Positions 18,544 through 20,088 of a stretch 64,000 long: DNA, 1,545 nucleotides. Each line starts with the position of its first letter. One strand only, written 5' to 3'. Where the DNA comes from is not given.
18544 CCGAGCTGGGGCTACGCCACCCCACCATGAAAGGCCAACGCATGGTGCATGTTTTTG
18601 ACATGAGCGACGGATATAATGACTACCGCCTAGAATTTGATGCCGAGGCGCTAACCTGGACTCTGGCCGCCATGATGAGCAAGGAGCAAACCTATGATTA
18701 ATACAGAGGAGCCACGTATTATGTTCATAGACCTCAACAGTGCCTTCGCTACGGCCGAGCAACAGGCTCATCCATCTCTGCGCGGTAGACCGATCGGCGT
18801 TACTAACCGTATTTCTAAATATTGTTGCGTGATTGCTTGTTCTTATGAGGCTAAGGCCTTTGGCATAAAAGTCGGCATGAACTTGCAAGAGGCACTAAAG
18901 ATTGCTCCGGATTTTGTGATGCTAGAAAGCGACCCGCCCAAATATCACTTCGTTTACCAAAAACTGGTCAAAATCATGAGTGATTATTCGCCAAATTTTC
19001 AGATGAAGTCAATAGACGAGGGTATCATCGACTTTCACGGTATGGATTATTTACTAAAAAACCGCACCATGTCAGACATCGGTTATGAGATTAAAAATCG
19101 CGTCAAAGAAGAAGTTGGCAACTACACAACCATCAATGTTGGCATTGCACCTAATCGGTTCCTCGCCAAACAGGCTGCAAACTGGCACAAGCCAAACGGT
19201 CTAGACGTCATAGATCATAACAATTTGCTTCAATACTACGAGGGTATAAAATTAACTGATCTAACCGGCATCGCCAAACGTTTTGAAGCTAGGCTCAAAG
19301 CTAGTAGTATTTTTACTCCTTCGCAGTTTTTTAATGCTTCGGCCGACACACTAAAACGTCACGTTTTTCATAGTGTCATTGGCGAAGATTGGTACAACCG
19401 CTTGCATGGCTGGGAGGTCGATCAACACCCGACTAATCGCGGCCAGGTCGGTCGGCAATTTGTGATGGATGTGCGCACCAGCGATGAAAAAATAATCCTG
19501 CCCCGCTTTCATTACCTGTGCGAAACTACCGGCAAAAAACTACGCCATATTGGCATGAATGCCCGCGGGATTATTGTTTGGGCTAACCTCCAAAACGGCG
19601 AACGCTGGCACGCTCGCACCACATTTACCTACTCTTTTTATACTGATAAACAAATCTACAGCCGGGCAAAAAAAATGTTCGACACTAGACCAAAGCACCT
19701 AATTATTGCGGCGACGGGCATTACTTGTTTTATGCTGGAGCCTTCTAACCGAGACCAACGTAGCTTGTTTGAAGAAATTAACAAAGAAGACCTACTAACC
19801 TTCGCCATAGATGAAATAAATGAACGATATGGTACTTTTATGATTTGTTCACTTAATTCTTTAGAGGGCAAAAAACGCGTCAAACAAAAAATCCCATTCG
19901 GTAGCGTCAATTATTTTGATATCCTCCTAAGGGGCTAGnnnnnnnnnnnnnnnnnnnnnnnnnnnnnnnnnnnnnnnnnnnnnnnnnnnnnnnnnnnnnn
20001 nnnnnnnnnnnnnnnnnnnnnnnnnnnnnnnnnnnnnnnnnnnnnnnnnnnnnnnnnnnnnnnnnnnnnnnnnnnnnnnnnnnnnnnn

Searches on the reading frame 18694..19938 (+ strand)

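Call 97: search_protein_families(library=pfam, proteins=[window:18694-19938:+], max_evalue=0.00001)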
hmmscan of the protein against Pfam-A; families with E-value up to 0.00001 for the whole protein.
window:18694-19938:+ (414 aa): 2 families
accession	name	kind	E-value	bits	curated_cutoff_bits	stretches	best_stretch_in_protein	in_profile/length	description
PF00817.25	IMS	-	5.9e-34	117.6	23.2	1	12-162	1-147/148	impB/mucB/samB family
PF11799.13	IMS_C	-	8.8e-06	26.5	20.7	0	252-358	4-109/109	impB/mucB/samB family C-terminal domain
